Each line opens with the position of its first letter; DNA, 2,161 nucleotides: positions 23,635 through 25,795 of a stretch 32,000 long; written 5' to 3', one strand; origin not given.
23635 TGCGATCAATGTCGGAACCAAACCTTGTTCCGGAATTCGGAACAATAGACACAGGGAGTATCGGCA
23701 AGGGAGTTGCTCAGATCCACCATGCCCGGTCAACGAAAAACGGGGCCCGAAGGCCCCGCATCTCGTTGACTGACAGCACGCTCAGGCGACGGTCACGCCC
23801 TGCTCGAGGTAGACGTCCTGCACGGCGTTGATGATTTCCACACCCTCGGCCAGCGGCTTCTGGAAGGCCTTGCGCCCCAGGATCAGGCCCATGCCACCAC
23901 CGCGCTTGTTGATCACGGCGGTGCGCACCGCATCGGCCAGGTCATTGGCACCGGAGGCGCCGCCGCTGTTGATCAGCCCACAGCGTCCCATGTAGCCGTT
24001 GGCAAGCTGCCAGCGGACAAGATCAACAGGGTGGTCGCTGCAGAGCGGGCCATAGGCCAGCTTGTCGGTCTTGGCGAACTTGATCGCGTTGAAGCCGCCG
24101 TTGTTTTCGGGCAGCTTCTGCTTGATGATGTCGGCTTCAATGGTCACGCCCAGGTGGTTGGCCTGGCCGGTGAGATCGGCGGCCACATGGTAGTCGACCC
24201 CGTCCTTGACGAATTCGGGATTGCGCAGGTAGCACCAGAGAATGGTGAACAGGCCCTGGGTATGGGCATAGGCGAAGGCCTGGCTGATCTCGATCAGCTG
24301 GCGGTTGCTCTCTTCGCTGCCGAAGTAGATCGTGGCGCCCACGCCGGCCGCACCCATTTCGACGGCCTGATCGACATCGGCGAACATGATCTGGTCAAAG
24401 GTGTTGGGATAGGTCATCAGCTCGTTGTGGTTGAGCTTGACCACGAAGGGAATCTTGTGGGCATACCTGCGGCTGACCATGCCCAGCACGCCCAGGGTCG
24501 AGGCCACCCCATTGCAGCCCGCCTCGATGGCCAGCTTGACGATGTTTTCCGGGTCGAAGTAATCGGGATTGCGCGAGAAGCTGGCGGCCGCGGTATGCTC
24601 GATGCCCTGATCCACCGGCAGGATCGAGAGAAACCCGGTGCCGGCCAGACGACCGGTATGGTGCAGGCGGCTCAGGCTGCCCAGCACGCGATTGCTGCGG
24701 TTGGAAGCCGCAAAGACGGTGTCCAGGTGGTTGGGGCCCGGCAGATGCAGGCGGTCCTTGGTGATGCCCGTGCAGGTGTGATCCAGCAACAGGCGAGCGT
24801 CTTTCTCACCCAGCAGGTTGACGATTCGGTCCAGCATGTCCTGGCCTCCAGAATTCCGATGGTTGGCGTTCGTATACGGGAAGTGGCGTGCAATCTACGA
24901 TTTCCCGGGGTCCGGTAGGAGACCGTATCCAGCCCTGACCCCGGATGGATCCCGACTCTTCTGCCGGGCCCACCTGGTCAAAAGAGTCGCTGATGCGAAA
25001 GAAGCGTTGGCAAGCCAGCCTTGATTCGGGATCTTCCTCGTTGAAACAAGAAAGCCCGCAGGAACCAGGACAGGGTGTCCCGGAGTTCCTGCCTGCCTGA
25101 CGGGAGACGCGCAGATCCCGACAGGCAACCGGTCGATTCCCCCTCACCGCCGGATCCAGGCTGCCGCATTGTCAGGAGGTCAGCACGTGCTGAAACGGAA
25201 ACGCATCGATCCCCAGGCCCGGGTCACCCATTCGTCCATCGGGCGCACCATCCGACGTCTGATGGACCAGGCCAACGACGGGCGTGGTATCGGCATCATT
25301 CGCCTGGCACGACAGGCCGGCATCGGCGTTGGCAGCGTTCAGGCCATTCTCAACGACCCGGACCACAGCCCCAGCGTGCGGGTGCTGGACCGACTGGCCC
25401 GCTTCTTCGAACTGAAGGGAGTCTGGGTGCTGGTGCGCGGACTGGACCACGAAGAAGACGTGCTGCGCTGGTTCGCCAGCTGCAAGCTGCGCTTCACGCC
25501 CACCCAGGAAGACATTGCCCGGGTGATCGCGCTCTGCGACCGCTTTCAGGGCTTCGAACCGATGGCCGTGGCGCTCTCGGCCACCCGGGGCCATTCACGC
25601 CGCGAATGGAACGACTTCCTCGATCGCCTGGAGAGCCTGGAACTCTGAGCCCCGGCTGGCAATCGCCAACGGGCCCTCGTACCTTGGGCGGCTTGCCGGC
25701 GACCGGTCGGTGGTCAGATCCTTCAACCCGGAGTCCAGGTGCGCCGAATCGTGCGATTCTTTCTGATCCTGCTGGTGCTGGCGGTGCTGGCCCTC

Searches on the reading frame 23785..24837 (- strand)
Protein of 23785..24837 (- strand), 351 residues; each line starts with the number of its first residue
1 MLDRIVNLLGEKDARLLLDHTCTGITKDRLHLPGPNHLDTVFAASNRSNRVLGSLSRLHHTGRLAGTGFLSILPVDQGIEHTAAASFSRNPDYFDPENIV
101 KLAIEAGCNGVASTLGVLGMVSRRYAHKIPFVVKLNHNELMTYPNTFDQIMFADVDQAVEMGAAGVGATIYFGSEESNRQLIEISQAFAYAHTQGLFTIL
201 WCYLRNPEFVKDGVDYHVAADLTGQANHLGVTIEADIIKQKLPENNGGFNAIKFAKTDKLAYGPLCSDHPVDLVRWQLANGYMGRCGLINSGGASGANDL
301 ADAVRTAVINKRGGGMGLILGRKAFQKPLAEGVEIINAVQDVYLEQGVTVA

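Call 12: find_encoding_contigs(protein=window:23785-24837:-, flank=10000, max_places=10)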
Protein window:23785-24837:- (351 aa): 3 contigs read that carry it; 3 places shown.
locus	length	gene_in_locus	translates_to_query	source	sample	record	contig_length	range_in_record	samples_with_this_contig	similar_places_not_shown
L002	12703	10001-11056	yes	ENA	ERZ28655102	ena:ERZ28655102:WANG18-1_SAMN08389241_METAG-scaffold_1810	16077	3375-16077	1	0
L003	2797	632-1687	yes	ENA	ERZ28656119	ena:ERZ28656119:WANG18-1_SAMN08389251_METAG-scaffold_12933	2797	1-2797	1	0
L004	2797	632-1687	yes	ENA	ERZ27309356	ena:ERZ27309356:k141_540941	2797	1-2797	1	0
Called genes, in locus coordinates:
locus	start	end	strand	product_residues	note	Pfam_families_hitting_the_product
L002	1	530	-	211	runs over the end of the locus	PF17836:PglD_N, PF00132:Hexapep (faint), PF25087:GMPPB_C (weak)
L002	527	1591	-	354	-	PF03102:NeuB, PF08666:SAF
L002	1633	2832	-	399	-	PF20706:GT4-conflict, PF00534:Glycos_transf_1, PF13692:Glyco_trans_1_4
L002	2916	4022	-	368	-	PF00155:Aminotran_1_2, PF01041:DegT_DnrJ_EryC1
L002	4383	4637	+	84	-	-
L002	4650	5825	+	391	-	PF13727:CoA_binding_3, PF02397:Bac_transf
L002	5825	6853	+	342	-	PF01408:GFO_IDH_MocA, PF22725:GFO_IDH_MocA_C3, PF02894:GFO_IDH_MocA_C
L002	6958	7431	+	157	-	PF25084:LbH_EIF2B, PF25087:GMPPB_C (weak), PF00132:Hexapep, PF14602:Hexapep_2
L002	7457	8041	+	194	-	PF13302:Acetyltransf_3, PF00583:Acetyltransf_1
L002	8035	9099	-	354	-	-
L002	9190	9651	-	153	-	-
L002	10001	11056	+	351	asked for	PF01791:DeoC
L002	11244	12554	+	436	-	PF02518:HATPase_c, PF00072:Response_reg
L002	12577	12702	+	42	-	?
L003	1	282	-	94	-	?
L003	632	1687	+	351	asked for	PF01791:DeoC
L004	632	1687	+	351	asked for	PF01791:DeoC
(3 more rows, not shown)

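Call 55: search_protein_families(library=pfam, proteins=[window:23785-24837:-], max_evalue=0.001)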
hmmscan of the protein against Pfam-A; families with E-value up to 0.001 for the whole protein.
window:23785-24837:- (351 aa): 1 family
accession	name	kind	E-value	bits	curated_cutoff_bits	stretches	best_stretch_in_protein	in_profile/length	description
PF01791.15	DeoC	-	1.9e-57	195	23.8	1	71-327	2-229/229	DeoC/LacD family aldolase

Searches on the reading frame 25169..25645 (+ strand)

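Call 55: search_protein_families(library=pfam, proteins=[window:25169-25645:+], max_evalue=0.001)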
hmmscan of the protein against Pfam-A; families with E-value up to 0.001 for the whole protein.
window:25169-25645:+ (159 aa): 2 families
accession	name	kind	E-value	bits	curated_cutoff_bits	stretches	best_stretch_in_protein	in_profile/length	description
PF01381.28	HTH_3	-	0.00014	22.2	23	1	45-84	14-52/55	Helix-turn-helix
PF13560.12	HTH_31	-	0.00043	21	27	0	24-83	2-57/64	Helix-turn-helix domain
